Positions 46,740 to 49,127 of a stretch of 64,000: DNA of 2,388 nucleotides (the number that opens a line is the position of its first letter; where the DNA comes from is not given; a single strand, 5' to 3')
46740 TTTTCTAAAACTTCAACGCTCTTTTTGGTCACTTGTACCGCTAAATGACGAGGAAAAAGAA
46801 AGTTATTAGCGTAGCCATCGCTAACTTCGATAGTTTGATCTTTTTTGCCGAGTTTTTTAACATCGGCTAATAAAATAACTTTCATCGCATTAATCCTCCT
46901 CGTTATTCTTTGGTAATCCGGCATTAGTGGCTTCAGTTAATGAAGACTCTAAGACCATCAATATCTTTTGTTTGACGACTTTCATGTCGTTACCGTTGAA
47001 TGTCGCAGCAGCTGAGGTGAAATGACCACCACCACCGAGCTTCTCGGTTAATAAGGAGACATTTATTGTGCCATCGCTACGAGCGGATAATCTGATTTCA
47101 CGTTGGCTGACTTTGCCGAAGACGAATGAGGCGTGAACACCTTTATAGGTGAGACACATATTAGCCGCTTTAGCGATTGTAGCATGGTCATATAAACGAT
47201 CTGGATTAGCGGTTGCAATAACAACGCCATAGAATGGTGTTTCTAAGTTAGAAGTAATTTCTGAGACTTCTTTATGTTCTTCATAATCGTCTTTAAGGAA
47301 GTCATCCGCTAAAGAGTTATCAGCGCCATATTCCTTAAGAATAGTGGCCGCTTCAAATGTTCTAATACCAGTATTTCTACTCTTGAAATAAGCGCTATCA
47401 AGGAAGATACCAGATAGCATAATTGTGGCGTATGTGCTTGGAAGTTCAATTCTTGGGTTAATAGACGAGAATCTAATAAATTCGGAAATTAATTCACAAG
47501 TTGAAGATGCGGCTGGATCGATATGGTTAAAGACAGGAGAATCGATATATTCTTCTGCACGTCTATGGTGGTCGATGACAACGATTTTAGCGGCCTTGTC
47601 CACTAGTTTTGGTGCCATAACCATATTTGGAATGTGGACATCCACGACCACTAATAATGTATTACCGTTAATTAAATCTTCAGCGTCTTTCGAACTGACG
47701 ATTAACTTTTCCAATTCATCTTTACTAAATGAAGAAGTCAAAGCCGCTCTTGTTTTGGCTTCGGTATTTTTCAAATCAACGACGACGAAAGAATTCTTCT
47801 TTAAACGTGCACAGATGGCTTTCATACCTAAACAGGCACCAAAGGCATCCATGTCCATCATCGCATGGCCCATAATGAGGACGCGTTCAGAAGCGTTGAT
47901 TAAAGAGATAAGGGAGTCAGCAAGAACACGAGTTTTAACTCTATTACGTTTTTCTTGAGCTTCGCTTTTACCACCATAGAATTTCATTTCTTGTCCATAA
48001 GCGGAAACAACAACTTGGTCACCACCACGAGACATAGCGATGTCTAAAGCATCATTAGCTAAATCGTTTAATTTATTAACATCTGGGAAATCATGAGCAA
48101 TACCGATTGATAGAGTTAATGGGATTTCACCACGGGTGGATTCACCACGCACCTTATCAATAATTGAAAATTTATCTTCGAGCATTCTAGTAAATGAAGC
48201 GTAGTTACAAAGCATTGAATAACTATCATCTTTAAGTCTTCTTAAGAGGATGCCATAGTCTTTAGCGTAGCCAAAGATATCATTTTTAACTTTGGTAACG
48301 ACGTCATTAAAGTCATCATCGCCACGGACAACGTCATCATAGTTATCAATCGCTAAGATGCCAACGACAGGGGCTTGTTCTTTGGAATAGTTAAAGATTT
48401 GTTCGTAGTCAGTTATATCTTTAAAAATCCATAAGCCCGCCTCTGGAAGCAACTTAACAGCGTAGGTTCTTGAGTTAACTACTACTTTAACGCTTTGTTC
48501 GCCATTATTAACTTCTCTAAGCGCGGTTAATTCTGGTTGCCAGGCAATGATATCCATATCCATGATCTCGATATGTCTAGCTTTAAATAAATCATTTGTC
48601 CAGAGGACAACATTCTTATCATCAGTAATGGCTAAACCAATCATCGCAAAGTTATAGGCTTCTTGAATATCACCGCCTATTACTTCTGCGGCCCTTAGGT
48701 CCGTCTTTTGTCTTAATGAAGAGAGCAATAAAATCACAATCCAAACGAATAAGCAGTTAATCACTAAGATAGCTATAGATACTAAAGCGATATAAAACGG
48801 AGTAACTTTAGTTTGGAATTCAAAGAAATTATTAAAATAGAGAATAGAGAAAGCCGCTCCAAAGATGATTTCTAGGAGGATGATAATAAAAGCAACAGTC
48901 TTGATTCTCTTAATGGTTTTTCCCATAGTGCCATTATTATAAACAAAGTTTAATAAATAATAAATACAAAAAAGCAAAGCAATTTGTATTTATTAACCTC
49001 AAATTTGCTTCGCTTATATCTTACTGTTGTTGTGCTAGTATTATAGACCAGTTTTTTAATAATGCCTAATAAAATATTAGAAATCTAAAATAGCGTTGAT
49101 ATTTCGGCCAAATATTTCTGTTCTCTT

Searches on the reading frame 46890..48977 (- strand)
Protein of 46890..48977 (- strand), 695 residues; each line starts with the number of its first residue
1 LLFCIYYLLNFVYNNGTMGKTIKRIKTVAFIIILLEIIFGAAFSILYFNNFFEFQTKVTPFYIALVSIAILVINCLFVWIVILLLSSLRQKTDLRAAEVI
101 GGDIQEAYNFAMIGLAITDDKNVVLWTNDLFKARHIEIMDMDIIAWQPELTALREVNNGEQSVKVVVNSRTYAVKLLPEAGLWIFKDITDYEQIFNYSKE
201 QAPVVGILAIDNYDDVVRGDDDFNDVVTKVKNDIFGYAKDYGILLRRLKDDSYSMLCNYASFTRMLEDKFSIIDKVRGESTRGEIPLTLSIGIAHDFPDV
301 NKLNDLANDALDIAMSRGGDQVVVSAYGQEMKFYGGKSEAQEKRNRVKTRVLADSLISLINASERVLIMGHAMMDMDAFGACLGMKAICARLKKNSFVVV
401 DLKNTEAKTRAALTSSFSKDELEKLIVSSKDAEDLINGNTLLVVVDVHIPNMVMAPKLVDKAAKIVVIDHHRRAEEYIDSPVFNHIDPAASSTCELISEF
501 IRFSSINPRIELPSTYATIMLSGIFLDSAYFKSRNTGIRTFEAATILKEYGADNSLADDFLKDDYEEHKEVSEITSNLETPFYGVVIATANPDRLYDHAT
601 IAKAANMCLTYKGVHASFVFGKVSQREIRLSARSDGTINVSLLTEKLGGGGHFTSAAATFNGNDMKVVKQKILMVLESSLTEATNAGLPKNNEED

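Call 55: search_protein_families(library=ncbifam, proteins=[window:46890-48977:-], max_evalue=1e-30)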
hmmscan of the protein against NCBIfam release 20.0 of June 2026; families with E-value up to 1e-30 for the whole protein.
window:46890-48977:- (695 aa): 1 family
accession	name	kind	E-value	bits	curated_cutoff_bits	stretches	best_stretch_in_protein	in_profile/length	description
NF011110.0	PRK14538.1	equivalog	3.9e-93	313.1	707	1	63-677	61-679/838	putative bifunctional signaling protein/50S ribosomal protein L9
